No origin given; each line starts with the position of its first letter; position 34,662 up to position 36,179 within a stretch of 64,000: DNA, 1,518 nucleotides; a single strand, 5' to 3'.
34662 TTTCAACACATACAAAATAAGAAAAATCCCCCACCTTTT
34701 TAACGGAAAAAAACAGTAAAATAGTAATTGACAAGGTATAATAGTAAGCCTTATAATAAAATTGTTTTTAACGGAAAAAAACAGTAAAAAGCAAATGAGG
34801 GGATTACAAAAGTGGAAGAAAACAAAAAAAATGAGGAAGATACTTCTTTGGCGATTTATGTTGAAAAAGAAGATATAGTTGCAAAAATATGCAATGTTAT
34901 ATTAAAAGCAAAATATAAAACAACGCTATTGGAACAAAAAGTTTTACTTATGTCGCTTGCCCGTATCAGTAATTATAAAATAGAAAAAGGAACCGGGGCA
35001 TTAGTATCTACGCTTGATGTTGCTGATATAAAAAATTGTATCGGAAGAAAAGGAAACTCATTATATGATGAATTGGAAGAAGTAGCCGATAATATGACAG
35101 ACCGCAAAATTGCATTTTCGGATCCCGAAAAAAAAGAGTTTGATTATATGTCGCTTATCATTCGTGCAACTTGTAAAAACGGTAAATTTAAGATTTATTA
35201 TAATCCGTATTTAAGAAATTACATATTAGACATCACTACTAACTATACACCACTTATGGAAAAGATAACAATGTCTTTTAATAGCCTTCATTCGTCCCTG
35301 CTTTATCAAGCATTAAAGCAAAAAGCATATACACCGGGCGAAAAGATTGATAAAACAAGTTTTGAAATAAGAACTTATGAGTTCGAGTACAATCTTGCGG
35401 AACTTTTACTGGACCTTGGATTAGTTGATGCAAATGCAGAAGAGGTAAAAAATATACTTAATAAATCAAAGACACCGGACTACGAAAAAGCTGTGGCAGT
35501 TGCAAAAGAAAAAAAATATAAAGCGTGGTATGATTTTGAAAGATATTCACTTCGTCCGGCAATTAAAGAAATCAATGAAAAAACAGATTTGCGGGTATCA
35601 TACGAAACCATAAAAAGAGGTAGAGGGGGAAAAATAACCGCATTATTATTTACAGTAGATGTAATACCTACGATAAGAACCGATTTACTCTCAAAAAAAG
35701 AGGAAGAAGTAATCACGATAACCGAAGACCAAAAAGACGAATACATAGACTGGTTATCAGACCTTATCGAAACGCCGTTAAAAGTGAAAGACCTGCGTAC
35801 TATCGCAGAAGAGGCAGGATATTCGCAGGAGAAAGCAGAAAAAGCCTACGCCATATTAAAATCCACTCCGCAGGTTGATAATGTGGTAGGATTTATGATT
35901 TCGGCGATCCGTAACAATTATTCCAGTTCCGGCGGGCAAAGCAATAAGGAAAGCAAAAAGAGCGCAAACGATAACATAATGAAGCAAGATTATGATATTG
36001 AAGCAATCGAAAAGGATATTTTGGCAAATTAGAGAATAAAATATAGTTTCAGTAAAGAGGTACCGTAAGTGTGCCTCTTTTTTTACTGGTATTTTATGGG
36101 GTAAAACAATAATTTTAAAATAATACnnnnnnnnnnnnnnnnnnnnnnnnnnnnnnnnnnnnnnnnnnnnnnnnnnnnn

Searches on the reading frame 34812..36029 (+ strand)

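Call 41: search_protein_families(library=pfam, proteins=[window:34812-36029:+], max_evalue=0.001)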
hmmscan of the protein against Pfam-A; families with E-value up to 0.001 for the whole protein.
window:34812-36029:+ (406 aa): 2 families
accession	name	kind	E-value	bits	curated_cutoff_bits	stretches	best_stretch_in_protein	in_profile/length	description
PF01051.27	Rep3_N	-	7.6e-17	62.4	22.4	1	28-169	6-141/141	Initiator Replication protein, WH1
PF21205.3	Rep3_C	-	2.7e-15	56.8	21.1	1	234-281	13-58/59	Initiator Rep protein, WH2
